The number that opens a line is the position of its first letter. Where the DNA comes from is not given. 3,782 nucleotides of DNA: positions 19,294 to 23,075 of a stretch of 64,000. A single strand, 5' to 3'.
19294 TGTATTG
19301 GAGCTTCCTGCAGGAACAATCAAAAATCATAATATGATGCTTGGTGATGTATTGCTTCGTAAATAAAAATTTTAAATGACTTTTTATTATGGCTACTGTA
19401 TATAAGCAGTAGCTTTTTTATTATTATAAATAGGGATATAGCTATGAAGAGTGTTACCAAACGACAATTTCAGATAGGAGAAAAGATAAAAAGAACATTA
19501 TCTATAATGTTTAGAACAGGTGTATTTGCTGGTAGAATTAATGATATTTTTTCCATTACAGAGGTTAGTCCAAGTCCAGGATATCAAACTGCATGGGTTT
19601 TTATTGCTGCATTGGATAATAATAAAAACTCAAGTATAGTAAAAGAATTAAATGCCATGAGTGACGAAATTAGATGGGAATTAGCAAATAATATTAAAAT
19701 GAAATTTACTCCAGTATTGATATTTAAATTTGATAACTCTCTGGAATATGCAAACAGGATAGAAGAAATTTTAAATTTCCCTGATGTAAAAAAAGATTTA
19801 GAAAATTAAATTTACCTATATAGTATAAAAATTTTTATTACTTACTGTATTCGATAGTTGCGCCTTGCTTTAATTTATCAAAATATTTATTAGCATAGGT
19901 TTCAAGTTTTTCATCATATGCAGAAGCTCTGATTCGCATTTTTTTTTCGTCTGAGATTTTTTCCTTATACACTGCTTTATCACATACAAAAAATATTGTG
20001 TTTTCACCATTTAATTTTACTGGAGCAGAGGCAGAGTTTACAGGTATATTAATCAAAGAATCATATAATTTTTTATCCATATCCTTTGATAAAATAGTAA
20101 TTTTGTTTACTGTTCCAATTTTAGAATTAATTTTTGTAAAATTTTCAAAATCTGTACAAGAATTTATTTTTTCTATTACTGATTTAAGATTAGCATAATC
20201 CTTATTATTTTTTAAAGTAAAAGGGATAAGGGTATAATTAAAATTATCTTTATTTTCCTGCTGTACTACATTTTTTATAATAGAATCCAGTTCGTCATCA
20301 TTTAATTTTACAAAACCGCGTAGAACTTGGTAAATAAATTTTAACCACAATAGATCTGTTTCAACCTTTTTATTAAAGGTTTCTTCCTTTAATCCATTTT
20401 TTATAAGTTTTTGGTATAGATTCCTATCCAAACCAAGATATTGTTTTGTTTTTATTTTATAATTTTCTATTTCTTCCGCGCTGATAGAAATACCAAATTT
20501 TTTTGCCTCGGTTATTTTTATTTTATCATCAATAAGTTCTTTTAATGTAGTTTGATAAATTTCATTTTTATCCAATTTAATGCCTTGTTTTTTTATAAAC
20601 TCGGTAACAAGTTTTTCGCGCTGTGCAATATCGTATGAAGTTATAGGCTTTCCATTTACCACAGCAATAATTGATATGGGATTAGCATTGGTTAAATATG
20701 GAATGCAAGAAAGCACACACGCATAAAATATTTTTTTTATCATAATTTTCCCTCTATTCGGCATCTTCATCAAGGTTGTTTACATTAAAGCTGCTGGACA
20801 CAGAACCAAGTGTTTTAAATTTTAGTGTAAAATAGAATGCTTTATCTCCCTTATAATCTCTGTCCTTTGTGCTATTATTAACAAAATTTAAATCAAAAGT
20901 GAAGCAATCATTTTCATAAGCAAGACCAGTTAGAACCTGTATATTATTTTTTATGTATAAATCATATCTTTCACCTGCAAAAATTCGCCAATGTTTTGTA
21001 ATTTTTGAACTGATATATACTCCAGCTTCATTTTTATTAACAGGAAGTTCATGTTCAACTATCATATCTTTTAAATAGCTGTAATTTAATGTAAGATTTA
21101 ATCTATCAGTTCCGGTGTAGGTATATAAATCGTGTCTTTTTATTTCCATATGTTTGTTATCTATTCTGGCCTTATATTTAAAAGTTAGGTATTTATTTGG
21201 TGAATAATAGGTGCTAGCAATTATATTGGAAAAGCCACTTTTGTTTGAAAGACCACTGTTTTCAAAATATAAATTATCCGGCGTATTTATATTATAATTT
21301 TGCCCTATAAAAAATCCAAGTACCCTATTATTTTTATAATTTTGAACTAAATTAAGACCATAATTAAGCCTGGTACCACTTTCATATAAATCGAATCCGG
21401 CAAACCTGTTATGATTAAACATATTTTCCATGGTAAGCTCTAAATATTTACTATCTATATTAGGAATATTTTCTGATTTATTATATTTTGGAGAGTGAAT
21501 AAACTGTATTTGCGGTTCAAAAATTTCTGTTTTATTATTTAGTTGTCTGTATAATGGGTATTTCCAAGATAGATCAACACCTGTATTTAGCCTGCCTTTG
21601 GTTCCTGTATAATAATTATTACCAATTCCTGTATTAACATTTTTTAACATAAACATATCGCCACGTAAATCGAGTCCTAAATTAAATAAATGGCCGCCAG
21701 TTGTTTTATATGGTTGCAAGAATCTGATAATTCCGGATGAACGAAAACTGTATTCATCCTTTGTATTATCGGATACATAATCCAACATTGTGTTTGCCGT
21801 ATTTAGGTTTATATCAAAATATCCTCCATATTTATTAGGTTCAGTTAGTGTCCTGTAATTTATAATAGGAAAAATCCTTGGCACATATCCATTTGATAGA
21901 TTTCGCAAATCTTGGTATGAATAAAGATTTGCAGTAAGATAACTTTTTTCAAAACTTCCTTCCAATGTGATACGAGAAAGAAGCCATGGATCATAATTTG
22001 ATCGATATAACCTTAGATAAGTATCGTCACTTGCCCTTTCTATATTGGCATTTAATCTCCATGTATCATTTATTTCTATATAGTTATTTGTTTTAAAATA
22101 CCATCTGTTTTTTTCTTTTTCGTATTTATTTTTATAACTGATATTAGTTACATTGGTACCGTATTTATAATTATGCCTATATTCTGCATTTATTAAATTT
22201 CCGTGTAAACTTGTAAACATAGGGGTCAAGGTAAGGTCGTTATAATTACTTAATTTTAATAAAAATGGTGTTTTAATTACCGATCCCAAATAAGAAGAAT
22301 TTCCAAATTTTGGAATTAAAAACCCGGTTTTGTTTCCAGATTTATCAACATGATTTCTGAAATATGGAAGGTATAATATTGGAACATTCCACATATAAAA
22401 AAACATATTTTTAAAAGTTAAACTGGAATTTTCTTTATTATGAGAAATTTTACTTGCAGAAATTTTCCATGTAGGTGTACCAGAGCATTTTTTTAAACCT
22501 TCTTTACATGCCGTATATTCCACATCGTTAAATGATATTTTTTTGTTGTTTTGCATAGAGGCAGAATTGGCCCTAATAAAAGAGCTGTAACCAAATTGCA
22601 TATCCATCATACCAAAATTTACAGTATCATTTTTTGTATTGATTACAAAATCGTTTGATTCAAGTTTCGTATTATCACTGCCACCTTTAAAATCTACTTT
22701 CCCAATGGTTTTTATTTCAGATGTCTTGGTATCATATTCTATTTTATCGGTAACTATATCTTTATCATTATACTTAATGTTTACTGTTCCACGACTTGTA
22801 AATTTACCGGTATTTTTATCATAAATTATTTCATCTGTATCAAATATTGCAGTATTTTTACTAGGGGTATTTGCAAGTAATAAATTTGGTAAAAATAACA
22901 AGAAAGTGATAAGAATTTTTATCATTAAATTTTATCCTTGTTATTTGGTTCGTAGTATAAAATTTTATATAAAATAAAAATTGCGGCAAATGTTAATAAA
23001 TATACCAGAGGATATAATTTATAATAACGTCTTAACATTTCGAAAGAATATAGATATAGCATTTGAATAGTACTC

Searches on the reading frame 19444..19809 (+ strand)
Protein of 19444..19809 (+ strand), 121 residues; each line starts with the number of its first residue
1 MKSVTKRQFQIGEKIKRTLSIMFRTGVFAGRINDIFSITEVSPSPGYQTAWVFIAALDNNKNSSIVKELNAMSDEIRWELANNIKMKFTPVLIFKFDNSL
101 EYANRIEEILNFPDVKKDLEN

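Call 8: search_protein_families(library=ncbifam, proteins=[window:19444-19809:+], max_evalue=0.01)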
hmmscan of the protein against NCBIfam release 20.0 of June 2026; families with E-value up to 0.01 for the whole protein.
window:19444-19809:+ (121 aa): 9 families
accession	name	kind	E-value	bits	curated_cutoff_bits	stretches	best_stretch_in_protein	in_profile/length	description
NF001802.0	PRK00521.2-5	equivalog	2e-24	86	142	1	3-120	14-133/144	30S ribosome-binding factor RbfA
TIGR00082.1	rbfA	equivalog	1.8e-16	60.7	51.15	1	4-111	4-110/115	30S ribosome-binding factor RbfA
NF010388.0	PRK13815.1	equivalog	9.5e-16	57.9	167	1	6-111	3-108/122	ribosome-binding factor A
NF010390.0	PRK13817.1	equivalog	2.1e-12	47.5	236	1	5-118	2-113/119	ribosome-binding factor A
NF010389.0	PRK13816.1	equivalog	1.6e-09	37.7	196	1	7-110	4-115/131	ribosome-binding factor A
NF010391.0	PRK13818.1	equivalog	7.8e-08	32.6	206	1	8-118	5-114/121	ribosome-binding factor A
NF001806.0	PRK00521.3-4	equivalog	1.8e-07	31.6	136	1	31-117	29-114/118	30S ribosome-binding factor RbfA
NF001805.0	PRK00521.3-3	equivalog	5.7e-06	26.7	202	1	37-120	35-118/121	30S ribosome-binding factor RbfA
NF001799.0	PRK00521.2-2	equivalog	1e-05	25.7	151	1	5-110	9-117/120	30S ribosome-binding factor RbfA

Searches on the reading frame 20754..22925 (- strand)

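Call 5: search_protein_families(library=pfam, proteins=[window:20754-22925:-], max_evalue=0.1)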
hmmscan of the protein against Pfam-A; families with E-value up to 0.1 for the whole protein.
window:20754-22925:- (723 aa): 3 families
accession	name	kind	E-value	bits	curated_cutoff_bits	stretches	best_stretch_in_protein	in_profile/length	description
PF04453.20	LptD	-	6.2e-40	138.1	22.4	1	272-646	1-384/384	LPS transport system D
PF06835.18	LptC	-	0.00041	20.4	21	0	19-77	112-170/175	Lipopolysaccharide-assembly, LptC-related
PF22367.1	FlgE_3rd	-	0.069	13.8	27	0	47-105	46-102/121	Flagellar hook protein FlgE, third domain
